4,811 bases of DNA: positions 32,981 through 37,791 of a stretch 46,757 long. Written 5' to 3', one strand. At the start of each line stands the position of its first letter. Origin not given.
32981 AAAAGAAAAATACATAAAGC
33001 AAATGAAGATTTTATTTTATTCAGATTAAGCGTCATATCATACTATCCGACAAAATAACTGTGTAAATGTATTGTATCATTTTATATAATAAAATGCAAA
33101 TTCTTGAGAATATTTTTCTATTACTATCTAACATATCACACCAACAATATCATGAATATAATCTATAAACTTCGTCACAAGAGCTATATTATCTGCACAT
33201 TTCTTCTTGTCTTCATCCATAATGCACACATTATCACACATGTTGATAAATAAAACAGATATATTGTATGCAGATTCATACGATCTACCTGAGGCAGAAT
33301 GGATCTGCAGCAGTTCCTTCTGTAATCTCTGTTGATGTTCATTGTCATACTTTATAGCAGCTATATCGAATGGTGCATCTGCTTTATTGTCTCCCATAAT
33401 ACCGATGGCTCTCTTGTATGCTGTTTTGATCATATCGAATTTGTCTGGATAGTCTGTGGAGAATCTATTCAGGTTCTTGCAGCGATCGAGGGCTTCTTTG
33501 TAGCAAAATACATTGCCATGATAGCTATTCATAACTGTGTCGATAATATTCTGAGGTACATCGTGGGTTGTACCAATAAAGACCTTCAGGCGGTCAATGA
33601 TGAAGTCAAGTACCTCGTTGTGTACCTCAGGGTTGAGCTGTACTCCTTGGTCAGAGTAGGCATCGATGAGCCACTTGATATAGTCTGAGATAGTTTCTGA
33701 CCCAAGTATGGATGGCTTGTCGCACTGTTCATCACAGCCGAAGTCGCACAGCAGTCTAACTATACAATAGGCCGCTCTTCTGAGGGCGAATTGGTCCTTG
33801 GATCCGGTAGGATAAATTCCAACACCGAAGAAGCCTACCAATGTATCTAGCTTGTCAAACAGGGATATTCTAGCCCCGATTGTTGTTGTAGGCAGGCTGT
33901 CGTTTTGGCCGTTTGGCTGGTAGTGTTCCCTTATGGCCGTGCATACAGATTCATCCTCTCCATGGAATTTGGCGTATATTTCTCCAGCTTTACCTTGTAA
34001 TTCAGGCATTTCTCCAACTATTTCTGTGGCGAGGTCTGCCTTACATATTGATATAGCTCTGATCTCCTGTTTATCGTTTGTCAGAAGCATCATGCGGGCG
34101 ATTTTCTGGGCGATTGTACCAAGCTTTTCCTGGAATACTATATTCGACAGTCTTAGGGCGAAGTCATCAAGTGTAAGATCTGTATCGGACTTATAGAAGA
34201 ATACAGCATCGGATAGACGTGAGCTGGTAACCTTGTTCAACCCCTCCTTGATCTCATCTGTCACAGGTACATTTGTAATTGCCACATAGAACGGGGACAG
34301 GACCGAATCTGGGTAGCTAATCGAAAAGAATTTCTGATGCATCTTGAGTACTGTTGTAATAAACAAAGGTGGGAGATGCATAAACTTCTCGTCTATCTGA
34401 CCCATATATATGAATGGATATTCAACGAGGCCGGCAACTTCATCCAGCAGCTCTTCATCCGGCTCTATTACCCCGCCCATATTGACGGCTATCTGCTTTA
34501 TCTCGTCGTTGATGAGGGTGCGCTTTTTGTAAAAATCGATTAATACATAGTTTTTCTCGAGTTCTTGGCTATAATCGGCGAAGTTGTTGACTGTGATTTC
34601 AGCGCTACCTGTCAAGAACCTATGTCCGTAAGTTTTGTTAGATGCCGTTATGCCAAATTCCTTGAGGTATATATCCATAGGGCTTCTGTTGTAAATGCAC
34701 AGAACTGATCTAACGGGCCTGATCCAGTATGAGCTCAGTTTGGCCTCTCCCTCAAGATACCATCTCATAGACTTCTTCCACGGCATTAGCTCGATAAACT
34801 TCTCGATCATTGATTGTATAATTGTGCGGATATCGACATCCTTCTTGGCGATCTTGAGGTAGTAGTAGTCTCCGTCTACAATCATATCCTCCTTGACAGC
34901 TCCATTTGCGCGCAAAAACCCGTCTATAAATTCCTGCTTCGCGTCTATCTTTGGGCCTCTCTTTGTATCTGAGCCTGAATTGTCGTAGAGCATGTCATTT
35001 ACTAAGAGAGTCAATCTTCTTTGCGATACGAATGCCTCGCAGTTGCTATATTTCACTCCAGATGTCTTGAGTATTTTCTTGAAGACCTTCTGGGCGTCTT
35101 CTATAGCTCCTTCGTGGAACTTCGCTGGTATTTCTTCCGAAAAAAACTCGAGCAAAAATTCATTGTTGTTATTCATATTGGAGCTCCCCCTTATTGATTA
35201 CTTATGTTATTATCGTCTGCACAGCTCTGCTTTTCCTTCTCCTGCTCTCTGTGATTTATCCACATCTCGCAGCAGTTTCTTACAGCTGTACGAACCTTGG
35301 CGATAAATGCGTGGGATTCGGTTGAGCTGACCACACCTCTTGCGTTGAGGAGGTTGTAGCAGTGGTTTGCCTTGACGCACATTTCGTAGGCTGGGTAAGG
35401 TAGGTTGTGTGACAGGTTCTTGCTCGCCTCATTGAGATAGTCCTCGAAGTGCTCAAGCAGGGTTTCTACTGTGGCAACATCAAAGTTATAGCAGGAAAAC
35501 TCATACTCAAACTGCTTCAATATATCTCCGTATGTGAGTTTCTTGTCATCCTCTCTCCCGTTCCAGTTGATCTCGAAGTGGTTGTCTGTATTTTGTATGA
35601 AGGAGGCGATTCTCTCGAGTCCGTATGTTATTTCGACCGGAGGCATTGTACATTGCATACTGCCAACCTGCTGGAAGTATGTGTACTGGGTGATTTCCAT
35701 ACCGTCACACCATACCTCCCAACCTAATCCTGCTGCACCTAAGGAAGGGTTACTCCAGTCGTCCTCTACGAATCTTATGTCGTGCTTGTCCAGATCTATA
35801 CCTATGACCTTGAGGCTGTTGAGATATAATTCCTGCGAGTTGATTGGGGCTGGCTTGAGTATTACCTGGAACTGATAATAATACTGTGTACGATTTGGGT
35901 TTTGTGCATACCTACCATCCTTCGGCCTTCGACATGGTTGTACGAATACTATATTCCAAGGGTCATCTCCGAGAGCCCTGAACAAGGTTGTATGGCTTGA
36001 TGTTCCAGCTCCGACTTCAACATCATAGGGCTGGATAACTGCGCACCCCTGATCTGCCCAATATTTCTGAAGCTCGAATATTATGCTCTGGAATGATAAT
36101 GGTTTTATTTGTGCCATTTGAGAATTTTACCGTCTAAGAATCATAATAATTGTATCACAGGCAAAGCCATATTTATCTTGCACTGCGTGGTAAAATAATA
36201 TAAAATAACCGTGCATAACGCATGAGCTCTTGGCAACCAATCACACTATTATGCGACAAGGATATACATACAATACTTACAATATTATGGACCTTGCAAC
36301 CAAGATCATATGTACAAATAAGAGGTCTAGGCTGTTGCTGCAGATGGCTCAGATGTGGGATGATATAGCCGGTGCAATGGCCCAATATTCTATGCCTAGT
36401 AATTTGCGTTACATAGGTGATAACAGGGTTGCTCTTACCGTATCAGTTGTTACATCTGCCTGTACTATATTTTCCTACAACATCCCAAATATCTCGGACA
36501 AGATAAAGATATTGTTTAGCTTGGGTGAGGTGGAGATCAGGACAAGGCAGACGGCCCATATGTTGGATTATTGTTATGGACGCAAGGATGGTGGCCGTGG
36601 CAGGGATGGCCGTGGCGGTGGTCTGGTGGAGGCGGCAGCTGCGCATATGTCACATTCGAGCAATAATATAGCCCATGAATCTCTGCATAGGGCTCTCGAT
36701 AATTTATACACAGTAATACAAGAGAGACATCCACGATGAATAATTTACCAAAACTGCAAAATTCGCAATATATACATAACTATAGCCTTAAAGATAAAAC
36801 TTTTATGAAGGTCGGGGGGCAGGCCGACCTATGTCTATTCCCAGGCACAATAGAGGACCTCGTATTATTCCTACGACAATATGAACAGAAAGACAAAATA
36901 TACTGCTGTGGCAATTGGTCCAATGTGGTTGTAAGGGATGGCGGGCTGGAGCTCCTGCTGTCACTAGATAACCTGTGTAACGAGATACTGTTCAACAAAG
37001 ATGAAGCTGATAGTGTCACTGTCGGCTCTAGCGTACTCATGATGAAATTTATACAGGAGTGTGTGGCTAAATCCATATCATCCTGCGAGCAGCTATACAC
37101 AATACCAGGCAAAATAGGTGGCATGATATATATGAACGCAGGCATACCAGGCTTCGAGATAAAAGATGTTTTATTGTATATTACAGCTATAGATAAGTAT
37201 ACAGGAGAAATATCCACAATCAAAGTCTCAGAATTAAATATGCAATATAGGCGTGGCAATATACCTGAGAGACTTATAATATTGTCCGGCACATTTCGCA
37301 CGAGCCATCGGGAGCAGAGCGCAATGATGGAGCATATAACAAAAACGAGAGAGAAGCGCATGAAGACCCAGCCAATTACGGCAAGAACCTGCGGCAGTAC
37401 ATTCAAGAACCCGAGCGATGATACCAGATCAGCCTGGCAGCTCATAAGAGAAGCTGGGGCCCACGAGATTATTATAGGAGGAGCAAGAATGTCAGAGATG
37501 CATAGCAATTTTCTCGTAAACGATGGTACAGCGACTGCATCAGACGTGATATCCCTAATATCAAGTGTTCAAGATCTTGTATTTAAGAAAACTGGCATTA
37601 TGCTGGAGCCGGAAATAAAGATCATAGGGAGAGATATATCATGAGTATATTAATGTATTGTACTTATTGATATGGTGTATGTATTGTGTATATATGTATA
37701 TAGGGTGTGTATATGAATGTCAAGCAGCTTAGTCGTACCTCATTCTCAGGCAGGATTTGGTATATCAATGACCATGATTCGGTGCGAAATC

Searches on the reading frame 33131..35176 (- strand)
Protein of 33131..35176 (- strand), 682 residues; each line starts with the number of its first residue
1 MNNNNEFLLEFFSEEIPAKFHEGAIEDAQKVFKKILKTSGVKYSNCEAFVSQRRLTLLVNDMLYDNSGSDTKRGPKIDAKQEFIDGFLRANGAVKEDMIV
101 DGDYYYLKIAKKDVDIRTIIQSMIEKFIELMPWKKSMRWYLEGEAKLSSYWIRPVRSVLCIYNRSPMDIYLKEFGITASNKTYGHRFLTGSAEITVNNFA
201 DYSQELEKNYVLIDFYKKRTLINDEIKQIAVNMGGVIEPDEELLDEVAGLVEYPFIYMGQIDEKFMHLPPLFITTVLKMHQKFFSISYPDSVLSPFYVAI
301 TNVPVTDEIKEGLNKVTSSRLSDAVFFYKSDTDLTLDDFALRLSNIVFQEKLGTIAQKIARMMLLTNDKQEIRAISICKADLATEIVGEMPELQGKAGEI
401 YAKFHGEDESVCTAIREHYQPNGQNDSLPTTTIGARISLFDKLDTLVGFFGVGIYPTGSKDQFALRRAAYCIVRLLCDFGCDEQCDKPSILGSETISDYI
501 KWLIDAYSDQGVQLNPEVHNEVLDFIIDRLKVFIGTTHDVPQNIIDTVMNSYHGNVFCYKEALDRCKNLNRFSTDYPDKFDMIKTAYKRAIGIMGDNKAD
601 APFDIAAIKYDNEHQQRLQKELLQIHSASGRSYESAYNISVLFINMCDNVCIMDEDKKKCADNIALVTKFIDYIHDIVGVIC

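Call 12: search_protein_families(library=pfam, proteins=[window:33131-35176:-], max_evalue=0.001)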
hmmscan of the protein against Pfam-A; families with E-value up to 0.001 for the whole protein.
window:33131-35176:- (682 aa): 1 family
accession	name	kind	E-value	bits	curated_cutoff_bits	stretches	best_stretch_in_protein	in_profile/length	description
PF02092.22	tRNA_synt_2f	-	2.2e-141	472.9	29.2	1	7-549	1-535/536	Glycyl-tRNA synthetase beta subunit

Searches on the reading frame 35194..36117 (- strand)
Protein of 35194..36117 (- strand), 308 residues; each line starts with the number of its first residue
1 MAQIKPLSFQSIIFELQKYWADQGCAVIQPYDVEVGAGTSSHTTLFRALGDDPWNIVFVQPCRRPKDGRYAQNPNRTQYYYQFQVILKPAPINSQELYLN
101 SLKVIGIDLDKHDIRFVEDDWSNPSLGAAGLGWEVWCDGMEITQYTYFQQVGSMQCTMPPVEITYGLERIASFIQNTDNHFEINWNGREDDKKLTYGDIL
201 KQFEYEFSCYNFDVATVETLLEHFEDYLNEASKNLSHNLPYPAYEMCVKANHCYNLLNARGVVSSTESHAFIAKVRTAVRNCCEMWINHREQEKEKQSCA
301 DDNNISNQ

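Call 12: search_protein_families(library=pfam, proteins=[window:35194-36117:-], max_evalue=0.001)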
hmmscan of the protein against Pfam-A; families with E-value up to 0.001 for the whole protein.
window:35194-36117:- (308 aa): 1 family
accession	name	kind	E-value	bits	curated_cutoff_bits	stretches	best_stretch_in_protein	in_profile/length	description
PF02091.20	tRNA-synt_2e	-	3.5e-129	430.4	27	1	9-291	1-278/278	Glycyl-tRNA synthetase alpha subunit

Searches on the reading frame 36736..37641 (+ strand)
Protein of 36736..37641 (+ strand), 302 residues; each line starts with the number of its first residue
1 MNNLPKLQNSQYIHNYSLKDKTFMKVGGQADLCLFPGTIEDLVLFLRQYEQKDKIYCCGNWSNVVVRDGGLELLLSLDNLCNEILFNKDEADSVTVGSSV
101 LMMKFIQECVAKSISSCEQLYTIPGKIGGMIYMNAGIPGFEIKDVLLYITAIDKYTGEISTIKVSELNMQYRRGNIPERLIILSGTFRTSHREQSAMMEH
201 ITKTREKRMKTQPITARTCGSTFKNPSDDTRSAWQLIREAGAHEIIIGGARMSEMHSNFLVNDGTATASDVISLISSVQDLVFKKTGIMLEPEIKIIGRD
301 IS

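Call 13: search_protein_families(library=pfam, proteins=[window:36736-37641:+], max_evalue=0.001)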
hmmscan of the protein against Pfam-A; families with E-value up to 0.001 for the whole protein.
window:36736-37641:+ (302 aa): 2 families
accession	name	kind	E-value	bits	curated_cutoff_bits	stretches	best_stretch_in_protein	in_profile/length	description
PF02873.21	MurB_C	-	1.1e-31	109.4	27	1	198-297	3-99/99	UDP-N-acetylenolpyruvoylglucosamine reductase, C-terminal domain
PF01565.28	FAD_binding_4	-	9.4e-11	42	26.4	1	32-161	3-137/139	FAD binding domain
